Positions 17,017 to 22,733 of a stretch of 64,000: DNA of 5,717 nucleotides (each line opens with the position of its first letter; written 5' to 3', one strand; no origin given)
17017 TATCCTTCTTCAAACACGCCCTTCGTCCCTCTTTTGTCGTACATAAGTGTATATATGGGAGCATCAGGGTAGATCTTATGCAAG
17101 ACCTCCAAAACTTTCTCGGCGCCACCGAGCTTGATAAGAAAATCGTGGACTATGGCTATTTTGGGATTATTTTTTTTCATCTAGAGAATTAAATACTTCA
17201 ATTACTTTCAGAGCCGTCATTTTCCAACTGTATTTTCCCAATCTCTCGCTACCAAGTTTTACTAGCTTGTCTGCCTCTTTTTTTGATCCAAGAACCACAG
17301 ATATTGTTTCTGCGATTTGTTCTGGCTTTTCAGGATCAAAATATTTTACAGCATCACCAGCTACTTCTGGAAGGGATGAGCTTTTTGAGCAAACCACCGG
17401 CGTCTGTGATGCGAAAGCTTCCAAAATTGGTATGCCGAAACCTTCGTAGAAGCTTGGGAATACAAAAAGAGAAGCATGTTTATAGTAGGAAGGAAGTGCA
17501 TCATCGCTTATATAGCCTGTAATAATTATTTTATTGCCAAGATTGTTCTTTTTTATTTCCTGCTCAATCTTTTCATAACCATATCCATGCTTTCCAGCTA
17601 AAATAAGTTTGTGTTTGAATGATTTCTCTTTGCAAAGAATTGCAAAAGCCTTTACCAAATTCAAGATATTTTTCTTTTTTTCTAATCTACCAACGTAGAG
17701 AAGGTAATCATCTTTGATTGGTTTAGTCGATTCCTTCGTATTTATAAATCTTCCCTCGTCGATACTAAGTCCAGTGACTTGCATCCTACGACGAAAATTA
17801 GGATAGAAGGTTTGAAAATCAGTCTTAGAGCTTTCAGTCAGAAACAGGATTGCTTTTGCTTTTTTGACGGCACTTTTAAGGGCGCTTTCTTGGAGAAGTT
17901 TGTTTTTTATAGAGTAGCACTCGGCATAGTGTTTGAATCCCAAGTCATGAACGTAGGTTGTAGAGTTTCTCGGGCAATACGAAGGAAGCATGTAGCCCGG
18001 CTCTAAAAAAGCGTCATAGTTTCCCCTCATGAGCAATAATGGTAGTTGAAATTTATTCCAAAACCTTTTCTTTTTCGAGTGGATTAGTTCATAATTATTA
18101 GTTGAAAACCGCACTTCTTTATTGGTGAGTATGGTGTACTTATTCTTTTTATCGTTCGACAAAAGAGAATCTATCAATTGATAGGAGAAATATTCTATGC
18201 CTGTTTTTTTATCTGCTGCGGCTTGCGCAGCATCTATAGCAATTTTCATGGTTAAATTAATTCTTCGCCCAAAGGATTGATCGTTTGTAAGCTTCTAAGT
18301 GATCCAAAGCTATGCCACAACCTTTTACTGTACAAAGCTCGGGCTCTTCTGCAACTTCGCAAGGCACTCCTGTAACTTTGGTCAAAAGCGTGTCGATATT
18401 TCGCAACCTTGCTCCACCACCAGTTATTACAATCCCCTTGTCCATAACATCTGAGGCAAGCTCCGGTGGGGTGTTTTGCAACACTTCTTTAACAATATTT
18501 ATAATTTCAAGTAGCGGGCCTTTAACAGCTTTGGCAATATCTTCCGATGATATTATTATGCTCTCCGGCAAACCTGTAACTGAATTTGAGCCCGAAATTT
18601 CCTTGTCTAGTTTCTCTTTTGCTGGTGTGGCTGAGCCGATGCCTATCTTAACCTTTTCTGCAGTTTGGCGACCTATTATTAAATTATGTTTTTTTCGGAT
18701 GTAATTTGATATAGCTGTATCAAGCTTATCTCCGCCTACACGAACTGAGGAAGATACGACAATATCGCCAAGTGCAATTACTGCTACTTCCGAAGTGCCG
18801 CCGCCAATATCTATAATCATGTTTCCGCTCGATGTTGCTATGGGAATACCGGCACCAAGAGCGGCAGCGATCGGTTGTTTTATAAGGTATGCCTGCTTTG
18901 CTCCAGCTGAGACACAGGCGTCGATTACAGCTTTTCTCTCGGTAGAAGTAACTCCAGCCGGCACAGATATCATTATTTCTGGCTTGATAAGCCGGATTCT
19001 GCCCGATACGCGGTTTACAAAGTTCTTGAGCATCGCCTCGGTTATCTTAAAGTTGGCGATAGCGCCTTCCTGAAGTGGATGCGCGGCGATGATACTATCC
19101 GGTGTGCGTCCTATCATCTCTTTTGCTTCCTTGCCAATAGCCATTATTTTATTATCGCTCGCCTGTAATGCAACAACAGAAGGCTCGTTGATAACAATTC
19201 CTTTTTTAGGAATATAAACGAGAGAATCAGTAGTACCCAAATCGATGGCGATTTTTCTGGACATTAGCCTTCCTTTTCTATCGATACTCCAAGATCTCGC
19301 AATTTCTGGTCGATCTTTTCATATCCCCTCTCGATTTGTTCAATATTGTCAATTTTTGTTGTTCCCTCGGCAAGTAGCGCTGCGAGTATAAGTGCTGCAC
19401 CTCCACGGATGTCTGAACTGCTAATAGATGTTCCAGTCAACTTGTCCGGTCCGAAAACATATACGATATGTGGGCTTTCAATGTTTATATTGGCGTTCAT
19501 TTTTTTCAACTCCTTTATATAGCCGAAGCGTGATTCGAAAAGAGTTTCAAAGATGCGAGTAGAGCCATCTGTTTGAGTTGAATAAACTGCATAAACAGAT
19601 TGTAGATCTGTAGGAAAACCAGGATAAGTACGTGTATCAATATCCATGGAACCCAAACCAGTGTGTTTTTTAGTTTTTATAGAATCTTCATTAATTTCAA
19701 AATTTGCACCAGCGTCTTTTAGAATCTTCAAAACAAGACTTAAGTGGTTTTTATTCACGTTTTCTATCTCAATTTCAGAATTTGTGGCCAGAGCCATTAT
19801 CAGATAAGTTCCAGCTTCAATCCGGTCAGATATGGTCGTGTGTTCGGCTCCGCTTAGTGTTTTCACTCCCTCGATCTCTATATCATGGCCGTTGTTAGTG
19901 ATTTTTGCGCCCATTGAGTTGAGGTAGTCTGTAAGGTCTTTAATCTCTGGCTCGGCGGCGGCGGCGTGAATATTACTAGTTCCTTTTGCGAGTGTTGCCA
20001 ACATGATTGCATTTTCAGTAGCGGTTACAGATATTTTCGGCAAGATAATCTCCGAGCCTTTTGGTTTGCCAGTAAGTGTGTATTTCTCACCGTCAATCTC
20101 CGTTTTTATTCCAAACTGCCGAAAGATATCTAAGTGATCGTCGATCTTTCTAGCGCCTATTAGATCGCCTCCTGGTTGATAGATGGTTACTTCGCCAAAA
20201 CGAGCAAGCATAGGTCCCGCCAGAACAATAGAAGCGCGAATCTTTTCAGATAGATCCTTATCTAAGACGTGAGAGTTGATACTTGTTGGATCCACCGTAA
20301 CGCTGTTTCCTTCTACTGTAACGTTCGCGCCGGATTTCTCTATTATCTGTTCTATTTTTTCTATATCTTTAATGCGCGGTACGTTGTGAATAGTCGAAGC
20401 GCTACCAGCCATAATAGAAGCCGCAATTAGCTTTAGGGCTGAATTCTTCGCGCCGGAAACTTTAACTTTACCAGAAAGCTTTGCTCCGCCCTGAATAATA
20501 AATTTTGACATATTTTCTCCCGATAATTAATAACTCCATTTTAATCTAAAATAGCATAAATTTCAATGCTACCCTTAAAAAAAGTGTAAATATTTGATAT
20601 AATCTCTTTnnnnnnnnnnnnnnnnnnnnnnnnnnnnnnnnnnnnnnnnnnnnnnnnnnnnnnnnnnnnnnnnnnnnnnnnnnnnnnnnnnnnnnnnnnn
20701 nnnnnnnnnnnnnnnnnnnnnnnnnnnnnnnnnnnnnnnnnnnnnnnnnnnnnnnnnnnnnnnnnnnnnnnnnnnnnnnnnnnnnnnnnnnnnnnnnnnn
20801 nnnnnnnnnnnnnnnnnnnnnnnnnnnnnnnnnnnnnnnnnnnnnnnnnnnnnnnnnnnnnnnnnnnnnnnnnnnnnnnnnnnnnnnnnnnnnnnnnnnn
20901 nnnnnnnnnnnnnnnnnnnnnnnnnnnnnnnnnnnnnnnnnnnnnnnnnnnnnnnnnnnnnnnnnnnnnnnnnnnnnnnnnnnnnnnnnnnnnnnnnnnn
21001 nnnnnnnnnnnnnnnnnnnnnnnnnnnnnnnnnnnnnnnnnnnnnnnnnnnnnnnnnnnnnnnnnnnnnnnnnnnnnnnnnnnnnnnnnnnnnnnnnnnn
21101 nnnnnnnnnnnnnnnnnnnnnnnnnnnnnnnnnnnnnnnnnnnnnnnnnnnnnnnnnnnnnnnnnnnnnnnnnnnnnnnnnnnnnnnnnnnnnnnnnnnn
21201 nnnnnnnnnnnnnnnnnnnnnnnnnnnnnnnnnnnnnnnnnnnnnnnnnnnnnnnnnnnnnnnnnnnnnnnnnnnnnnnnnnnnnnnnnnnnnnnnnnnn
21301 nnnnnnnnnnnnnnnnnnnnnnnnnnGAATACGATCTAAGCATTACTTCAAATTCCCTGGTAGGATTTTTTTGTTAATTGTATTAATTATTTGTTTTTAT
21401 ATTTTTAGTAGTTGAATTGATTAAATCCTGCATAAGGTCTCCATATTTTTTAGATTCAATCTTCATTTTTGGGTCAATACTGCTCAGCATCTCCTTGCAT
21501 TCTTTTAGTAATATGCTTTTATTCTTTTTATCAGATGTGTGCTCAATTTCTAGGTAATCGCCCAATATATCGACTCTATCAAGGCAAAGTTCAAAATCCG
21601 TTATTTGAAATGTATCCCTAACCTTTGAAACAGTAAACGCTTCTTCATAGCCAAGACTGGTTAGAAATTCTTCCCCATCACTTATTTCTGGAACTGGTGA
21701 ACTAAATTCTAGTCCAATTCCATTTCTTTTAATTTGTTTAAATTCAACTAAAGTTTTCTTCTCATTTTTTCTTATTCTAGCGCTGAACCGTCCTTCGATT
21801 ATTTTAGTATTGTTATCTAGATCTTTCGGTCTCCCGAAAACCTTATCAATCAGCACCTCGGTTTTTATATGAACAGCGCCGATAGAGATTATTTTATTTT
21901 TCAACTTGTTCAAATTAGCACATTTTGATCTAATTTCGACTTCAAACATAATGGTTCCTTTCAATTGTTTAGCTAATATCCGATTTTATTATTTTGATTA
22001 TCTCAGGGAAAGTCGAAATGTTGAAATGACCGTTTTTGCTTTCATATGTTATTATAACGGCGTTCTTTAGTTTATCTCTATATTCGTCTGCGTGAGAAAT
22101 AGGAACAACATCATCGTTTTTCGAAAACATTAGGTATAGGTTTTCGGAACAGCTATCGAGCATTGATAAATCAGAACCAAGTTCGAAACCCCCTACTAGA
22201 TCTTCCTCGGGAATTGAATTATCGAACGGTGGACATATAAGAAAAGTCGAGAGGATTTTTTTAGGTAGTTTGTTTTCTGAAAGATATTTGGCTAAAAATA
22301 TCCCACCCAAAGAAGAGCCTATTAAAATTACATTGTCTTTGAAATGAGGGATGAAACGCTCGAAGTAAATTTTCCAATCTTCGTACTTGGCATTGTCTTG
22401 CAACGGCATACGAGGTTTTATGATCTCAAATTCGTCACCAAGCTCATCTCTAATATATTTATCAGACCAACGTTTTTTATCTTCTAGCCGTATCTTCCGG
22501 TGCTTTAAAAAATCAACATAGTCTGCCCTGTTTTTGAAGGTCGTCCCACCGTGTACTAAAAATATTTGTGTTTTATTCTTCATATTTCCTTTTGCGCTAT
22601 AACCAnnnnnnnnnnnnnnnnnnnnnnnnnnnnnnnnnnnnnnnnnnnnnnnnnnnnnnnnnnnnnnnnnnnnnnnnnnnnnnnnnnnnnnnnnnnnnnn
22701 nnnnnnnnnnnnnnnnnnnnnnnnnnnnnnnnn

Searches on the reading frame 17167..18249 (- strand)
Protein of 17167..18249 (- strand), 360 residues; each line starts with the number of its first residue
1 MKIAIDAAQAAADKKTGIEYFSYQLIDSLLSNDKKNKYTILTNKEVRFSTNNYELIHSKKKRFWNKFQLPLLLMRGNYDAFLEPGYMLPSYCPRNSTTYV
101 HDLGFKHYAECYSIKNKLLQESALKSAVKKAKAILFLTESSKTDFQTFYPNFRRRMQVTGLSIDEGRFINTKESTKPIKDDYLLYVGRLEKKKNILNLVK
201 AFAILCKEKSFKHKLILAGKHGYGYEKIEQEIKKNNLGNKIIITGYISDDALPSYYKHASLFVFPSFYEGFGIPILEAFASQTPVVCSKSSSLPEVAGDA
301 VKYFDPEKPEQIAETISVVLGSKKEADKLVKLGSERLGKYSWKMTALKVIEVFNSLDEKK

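Call 68: search_protein_families(library=pfam, proteins=[window:17167-18249:-])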
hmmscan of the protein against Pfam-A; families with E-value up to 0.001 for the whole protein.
window:17167-18249:- (360 aa): 3 families
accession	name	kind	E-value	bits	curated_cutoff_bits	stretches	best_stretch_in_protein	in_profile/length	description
PF00534.26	Glycos_transf_1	-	9.3e-38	129.9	26.4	1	171-331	6-167/172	Glycosyl transferases group 1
PF13692.12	Glyco_trans_1_4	-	4e-29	102.1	27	1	182-320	3-140/142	Glycosyl transferases group 1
PF20706.3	GT4-conflict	-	1.3e-11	44.6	26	1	171-304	188-324/385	Family 4 Glycosyltransferase in conflict systems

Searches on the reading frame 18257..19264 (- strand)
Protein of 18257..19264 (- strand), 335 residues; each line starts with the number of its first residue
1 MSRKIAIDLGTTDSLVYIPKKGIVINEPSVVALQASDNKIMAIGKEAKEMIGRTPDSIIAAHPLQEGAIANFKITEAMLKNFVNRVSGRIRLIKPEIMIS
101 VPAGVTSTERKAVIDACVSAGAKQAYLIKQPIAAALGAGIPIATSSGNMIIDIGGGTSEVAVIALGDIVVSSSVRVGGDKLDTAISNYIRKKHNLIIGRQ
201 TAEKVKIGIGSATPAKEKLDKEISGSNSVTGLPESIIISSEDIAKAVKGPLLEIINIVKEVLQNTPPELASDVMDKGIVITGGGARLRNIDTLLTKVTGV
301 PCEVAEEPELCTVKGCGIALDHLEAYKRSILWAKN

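Call 68: search_protein_families(library=pfam, proteins=[window:18257-19264:-])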
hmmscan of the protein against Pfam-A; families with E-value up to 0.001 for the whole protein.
window:18257-19264:- (335 aa): 7 families
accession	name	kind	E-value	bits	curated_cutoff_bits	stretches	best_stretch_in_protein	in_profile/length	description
PF06723.19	MreB_Mbl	-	2e-126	421.7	27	1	3-327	2-326/327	MreB/Mbl protein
PF00012.26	HSP70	-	2.1e-14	53.1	20.6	1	77-315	116-367/599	Hsp70 protein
PF14450.12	FtsA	-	5.2e-13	49.9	31.8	1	150-314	2-126/127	Cell division protein FtsA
PF00022.25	Actin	-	5.4e-08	32.3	27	1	28-212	31-210/410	Actin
PF06277.17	EutA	-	8.8e-05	22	27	1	149-201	146-202/475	Ethanolamine utilisation protein EutA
PF11104.14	PilM_2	-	0.00022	20.7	27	0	277-311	277-311/340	Type IV pilus assembly protein PilM;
PF25216.1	Volactin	-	0.00033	20.7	35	0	32-190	50-210/321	Volactin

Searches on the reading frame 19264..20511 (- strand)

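Call 13: search_protein_families(library=pfam, proteins=[window:19264-20511:-])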
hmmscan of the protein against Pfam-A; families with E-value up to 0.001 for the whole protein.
window:19264-20511:- (415 aa): 1 family
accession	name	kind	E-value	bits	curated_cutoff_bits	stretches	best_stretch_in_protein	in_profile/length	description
PF00275.25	EPSP_synthase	-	6.8e-80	269.3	22.8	1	7-404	2-417/417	EPSP synthase (3-phosphoshikimate 1-carboxyvinyltransferase)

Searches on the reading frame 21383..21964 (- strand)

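Call 13: search_protein_families(library=pfam, proteins=[window:21383-21964:-])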
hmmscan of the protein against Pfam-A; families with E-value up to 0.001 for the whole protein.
window:21383-21964:- (193 aa): 1 family
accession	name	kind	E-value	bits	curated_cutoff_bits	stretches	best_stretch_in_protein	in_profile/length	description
PF01928.26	CYTH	-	2.4e-11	44.2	23.2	1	6-149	1-152/179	CYTH domain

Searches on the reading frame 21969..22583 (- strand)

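Call 13: search_protein_families(library=pfam, proteins=[window:21969-22583:-])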
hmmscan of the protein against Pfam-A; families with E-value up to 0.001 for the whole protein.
window:21969-22583:- (204 aa): 2 families
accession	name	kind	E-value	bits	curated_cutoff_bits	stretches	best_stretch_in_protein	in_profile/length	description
PF06821.19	Ser_hydrolase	-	4.2e-08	33.7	22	1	63-190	35-157/172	Serine hydrolase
PF00561.26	Abhydrolase_1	-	9.5e-05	22.6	25.8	0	83-126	69-109/245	alpha/beta hydrolase fold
